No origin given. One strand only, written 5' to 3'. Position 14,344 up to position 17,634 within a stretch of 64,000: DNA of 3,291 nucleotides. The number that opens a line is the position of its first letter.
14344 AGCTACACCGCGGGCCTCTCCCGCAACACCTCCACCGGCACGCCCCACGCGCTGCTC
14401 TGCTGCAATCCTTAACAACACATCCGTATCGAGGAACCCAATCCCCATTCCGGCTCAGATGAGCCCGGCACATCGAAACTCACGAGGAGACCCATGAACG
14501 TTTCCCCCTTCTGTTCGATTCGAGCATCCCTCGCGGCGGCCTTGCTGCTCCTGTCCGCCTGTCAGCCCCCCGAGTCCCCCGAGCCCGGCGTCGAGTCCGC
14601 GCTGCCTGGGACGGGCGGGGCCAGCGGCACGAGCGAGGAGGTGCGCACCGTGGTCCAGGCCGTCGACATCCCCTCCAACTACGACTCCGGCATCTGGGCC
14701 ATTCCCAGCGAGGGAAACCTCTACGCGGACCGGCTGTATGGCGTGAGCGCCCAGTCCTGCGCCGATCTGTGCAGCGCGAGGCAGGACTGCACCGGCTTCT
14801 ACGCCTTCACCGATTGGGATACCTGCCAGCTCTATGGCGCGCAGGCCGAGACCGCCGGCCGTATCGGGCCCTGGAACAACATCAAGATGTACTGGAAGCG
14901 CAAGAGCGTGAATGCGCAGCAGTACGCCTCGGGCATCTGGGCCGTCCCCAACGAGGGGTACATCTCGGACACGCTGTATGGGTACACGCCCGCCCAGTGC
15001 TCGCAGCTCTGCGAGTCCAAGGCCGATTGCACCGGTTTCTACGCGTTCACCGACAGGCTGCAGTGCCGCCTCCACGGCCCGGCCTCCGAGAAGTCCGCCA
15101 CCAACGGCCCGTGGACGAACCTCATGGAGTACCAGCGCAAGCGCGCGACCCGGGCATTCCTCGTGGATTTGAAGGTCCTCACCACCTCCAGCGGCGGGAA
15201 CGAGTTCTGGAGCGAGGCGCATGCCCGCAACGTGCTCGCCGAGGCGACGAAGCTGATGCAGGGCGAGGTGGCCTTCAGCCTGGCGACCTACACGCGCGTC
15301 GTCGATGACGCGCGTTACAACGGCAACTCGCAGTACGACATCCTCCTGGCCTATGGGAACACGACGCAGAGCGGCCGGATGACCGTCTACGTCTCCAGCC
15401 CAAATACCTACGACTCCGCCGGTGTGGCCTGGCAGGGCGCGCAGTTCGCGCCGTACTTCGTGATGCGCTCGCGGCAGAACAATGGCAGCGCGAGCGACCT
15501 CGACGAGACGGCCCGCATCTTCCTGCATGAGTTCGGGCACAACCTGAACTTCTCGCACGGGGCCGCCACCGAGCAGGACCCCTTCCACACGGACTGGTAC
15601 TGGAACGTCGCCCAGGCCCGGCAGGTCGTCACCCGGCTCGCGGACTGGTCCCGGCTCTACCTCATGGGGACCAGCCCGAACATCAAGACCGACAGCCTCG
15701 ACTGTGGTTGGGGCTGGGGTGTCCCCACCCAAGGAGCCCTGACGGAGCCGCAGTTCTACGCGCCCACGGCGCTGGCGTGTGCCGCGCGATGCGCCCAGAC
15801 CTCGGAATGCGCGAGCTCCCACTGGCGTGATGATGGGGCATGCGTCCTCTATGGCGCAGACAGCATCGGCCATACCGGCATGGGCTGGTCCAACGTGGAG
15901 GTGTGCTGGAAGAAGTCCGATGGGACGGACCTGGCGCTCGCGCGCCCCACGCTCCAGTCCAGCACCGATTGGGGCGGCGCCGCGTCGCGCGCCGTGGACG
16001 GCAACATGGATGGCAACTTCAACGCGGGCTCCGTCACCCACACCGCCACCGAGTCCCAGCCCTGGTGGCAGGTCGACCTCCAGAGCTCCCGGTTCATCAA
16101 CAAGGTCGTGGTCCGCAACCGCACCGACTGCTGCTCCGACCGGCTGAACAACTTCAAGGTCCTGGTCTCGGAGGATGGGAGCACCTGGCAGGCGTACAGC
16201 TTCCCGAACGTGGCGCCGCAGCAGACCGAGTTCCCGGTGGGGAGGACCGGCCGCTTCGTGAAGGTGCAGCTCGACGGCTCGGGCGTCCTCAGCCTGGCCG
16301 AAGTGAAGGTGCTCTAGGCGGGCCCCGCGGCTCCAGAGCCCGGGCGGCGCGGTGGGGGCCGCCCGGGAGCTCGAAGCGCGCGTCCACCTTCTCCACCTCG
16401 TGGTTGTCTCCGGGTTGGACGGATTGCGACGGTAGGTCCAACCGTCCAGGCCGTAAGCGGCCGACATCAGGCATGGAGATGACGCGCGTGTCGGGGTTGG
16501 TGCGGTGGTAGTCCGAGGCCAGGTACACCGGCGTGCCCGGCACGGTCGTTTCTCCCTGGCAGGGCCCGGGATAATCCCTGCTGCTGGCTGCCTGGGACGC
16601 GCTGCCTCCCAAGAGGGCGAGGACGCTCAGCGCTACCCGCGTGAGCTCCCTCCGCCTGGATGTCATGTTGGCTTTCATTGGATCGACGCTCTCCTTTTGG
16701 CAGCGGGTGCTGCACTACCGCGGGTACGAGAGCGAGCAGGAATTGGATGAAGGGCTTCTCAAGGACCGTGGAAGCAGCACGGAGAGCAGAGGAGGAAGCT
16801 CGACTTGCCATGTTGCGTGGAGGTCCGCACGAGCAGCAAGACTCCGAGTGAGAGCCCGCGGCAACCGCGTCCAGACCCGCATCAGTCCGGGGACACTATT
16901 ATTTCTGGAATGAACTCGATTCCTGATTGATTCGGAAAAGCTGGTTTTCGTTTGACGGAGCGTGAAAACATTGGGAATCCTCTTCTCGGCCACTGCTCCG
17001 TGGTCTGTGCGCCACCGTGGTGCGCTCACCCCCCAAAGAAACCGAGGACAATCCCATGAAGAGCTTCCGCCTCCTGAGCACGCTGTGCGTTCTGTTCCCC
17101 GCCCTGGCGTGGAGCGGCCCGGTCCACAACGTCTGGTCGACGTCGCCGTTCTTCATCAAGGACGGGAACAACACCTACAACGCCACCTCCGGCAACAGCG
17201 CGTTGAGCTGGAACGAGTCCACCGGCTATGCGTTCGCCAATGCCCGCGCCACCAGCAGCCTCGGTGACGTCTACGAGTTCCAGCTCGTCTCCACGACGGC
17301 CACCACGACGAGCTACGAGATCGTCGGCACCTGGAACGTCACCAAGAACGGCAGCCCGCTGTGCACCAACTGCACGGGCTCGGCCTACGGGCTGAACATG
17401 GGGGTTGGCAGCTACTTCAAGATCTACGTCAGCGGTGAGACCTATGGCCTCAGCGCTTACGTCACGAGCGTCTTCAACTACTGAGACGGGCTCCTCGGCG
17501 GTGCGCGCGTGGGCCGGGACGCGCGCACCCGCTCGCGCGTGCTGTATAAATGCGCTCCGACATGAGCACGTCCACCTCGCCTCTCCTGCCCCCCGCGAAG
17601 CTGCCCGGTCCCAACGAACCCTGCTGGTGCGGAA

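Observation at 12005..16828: Four-kb secreted-protease cassette bracketed by about 378-bp direct repeats that duplicate a gene's promoter and 5' end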

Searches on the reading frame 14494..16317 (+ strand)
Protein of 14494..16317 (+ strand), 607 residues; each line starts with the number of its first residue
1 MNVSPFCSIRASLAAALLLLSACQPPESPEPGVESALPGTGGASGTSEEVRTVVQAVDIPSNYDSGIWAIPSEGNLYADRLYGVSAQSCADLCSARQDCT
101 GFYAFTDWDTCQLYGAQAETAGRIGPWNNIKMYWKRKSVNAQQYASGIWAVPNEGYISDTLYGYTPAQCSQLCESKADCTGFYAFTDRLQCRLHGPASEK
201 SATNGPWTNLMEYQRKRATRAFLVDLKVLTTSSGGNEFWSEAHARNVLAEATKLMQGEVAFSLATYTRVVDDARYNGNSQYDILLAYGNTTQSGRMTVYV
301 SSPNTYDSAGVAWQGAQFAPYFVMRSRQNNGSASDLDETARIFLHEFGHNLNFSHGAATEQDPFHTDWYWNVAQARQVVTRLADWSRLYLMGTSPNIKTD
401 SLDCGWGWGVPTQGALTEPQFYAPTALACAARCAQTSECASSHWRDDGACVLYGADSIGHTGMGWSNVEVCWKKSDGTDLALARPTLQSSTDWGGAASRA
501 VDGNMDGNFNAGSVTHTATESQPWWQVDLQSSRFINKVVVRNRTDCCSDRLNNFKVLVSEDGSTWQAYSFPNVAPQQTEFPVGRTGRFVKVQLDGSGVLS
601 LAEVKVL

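Call 6: search_protein_families(library=pfam, proteins=[window:14494-16317:+], max_evalue=0.01)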
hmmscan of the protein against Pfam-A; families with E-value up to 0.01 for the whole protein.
window:14494-16317:+ (607 aa): 7 families
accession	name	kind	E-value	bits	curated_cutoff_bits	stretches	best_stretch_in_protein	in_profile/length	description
PF22633.2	F5_F8_type_C_2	-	6.4e-22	78.4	27.8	1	499-591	1-91/91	NedA-like, galactose-binding domain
PF00754.31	F5_F8_type_C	-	1.3e-17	64.6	28.2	1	489-595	5-114/127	F5/8 type C domain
PF00024.32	PAN_1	-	5e-12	45.9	21.4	2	83-124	20-62/76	PAN domain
PF08277.18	PAN_3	-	1.4e-05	25.3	21.1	0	426-459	22-54/71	PAN-like domain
PF14295.12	PAN_4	-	0.0019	18.6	27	0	421-448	13-40/51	PAN domain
PF13688.12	Reprolysin_5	-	0.0026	18.4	27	1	264-358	78-160/196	Metallo-peptidase family M12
PF13582.12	Reprolysin_3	-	0.0086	17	22.4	0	276-355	58-122/123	Metallo-peptidase family M12B Reprolysin-like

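Call 7: search_protein_families(library=ncbifam, proteins=[window:14494-16317:+], max_evalue=0.01)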
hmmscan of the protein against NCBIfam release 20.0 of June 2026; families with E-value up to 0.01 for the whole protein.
window:14494-16317:+ (607 aa): 0 families

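Call 19: find_homologous_proteins(query=window:14494-16317:+)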
Query window:14494-16317:+ (607 aa): 7 proteins with E <= 0.001 among 8000 candidates.
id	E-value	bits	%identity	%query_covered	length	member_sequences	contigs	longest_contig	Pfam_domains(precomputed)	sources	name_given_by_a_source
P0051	0.0e+0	1423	100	100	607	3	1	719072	PF00754.32,PF08277.19,PF22633.4,PF00024.33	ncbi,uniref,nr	ncbi:discoidin domain-containing protein [Vitiosangium sp. GDMCC 1.1324]|uniref:discoidin domain-con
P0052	1.5e-295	1000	72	100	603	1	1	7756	PF00754.32,PF08277.19,PF22633.4,PF00024.33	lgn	-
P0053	3.5e-264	896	66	98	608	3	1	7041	PF00754.32,PF08277.19,PF22633.4,PF14295.13,PF00024.33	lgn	-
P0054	4.0e-133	463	50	69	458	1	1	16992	PF08276.18,PF08277.19,PF00024.33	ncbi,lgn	-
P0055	3.6e-116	407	46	68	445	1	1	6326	PF08277.19,PF00024.33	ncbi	-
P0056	1.3e-113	399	45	68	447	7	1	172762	PF08276.18,PF08277.19,PF14295.13,PF00024.33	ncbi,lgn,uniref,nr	ncbi:PAN/Apple domain-containing protein [Massilia scottii]|uniref:PAN/Apple domain-containing prote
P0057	6.8e-86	307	47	29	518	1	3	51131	PF00024.33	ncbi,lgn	-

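Call 20: find_encoding_contigs(protein=P0052, flank=10000, max_places=4)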
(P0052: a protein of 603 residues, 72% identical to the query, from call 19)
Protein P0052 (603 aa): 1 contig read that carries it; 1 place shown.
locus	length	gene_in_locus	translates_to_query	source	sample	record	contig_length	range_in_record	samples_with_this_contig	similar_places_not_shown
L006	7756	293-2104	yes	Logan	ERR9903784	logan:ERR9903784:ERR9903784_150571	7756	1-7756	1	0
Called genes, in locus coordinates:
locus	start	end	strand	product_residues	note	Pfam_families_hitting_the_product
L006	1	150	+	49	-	?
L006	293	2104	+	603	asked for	PF00024:PAN_1 (faint), PF08277:PAN_3 (faint), PF00754:F5_F8_type_C, PF22633:F5_F8_type_C_2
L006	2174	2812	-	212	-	-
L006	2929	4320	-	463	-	PF24517:CBM96, PF02412:TSP_3 (faint), PF09136:Glucodextran_B (faint)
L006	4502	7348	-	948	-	PF13493:DUF4118, PF13185:GAF_2 (weak), PF00989:PAS, PF08447:PAS_3, PF01590:GAF, PF13185:GAF_2, PF00512:HisKA, PF02518:HATPase_c, +5 more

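Call 21: find_encoding_contigs(protein=P0053, flank=10000, max_places=4)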
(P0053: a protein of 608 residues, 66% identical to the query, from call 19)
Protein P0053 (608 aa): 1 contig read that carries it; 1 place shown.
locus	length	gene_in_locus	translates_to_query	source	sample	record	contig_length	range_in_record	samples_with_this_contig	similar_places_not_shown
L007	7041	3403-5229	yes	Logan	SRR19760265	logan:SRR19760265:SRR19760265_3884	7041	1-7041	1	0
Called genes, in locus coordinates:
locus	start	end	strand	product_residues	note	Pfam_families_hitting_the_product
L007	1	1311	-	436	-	PF12728:HTH_17 (weak), PF00285:Citrate_synt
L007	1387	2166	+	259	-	PF13489:Methyltransf_23, PF01209:Ubie_methyltran, PF13847:Methyltransf_31, PF08241:Methyltransf_11, PF08242:Methyltransf_12, PF13649:Methyltransf_25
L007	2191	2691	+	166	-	PF12973:Cupin_7 (weak), PF05899:Cupin_3 (faint), PF07883:Cupin_2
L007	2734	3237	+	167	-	-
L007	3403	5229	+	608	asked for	PF00024:PAN_1 (faint), PF08277:PAN_3 (faint), PF14295:PAN_4 (faint), PF00754:F5_F8_type_C, PF22633:F5_F8_type_C_2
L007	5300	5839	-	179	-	-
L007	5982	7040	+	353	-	?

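Call 28: find_encoding_contigs(protein=P0178, flank=10000, max_places=4)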
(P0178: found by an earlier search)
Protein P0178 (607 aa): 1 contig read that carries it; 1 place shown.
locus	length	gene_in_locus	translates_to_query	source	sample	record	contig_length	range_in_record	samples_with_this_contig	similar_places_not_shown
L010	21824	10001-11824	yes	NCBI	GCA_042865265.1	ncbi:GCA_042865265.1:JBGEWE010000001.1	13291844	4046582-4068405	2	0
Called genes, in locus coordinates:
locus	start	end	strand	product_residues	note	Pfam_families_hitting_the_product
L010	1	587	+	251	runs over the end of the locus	PF19378:DUF5953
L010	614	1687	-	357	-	PF00005:ABC_tran, PF13304:AAA_21 (faint), PF08402:TOBE_2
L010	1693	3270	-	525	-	PF00528:BPD_transp_1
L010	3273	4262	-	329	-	PF01547:SBP_bac_1, PF13531:SBP_bac_11, PF13416:SBP_bac_8, PF13343:SBP_bac_6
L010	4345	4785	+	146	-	-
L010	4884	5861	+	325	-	PF01370:Epimerase, PF08338:DUF1731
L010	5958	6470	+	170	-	PF06414:Zeta_toxin, PF13238:AAA_18, PF13671:AAA_33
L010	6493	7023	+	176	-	-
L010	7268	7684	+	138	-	PF08570:DUF1761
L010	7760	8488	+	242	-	PF08279:HTH_11, PF13280:WYL (weak)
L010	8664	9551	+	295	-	-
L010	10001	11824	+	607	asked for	PF00024:PAN_1 (faint), PF08277:PAN_3 (faint), PF00754:F5_F8_type_C, PF22633:F5_F8_type_C_2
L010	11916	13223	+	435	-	PF00067:p450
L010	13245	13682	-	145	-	-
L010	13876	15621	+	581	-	PF25390:WD40_RLD, PF13540:RCC1_2, PF00415:RCC1 (weak), PF13540:RCC1_2 (weak), PF00415:RCC1, PF13540:RCC1_2, PF00415:RCC1, PF13540:RCC1_2, +2 more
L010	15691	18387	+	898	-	PF08335:GlnD_UR_UTase, PF01842:ACT (faint), PF13291:ACT_4 (faint)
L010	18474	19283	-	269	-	PF09335:VTT_dom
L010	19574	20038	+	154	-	-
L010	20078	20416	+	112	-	-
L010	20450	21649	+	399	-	-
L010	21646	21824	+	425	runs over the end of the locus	PF00999:Na_H_Exchanger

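Call 29: find_encoding_contigs(protein=P0182, flank=10000, max_places=4)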
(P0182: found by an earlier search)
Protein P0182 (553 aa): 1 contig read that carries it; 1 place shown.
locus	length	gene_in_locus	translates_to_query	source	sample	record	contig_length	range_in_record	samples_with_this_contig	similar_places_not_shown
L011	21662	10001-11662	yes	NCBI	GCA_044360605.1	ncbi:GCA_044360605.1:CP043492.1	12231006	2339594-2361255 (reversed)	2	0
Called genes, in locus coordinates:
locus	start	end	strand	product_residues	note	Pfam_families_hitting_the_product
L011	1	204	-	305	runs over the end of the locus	PF00069:Pkinase, PF07714:PK_Tyr_Ser-Thr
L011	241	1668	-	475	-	PF08323:Glyco_transf_5, PF13439:Glyco_transf_4 (faint), PF13579:Glyco_trans_4_4, PF00534:Glycos_transf_1, PF13692:Glyco_trans_1_4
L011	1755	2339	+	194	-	PF12766:Pyridox_oxase_2, PF01243:PNPOx_N, PF10590:PNP_phzG_C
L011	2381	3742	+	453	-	PF00070:Pyr_redox (weak), PF01266:DAO, PF01593:Amino_oxidase, PF07992:Pyr_redox_2 (faint), PF13450:NAD_binding_8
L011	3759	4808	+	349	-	PF06580:His_kinase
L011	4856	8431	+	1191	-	PF00069:Pkinase, PF07714:PK_Tyr_Ser-Thr, PF14559:TPR_19 (faint), PF00515:TPR_1 (faint), PF07719:TPR_2 (faint), PF13431:TPR_17 (faint), PF13414:TPR_11 (faint), PF23914:TPR_CcmH_CycH (weak)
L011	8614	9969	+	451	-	PF08685:GON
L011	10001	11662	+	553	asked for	PF00089:Trypsin, PF14200:RicinB_lectin_2 (faint), PF13067:DUF3930 (faint)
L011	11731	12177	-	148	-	-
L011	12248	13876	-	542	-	PF00158:Sigma54_activat, PF14532:Sigma54_activ_2, PF07724:AAA_2 (weak), PF07728:AAA_5, PF25601:AAA_lid_14, PF02954:HTH_8 (faint)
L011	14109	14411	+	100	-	PF02518:HATPase_c (weak)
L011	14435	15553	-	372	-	PF13646:HEAT_2 (faint), PF02985:HEAT (faint)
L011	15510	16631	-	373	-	-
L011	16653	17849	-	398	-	PF24251:DUF7453 (faint)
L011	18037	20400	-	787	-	-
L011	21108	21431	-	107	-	-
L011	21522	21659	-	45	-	PF00440:TetR_N (weak)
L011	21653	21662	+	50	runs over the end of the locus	-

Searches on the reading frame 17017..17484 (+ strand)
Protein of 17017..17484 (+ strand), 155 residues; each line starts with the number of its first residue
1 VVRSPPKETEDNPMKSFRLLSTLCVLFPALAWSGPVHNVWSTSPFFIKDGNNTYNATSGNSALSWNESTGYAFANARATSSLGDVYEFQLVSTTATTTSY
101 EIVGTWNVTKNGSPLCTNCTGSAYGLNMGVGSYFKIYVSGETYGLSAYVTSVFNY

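Call 6: search_protein_families(library=pfam, proteins=[window:17017-17484:+], max_evalue=0.01)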
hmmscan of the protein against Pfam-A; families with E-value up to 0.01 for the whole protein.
window:17017-17484:+ (155 aa): 0 families

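Call 7: search_protein_families(library=ncbifam, proteins=[window:17017-17484:+], max_evalue=0.01)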
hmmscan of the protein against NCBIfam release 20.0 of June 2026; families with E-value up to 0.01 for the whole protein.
window:17017-17484:+ (155 aa): 0 families

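Call 41: find_related_loci(query=window:17056-17484:+, collection=metagenome_contigs, flank=10000)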
Query window:17056-17484:+ (142 aa) in metagenome_contigs; peptide patterns used: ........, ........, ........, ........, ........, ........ (x = any residue, [..] = any of these).
286 stretches matched a pattern; 1 encode a relative of the query (tblastn E <= 1e-3); 1 distinct loci.
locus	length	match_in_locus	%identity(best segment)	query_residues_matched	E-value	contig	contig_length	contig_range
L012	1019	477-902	70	1-142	2e-69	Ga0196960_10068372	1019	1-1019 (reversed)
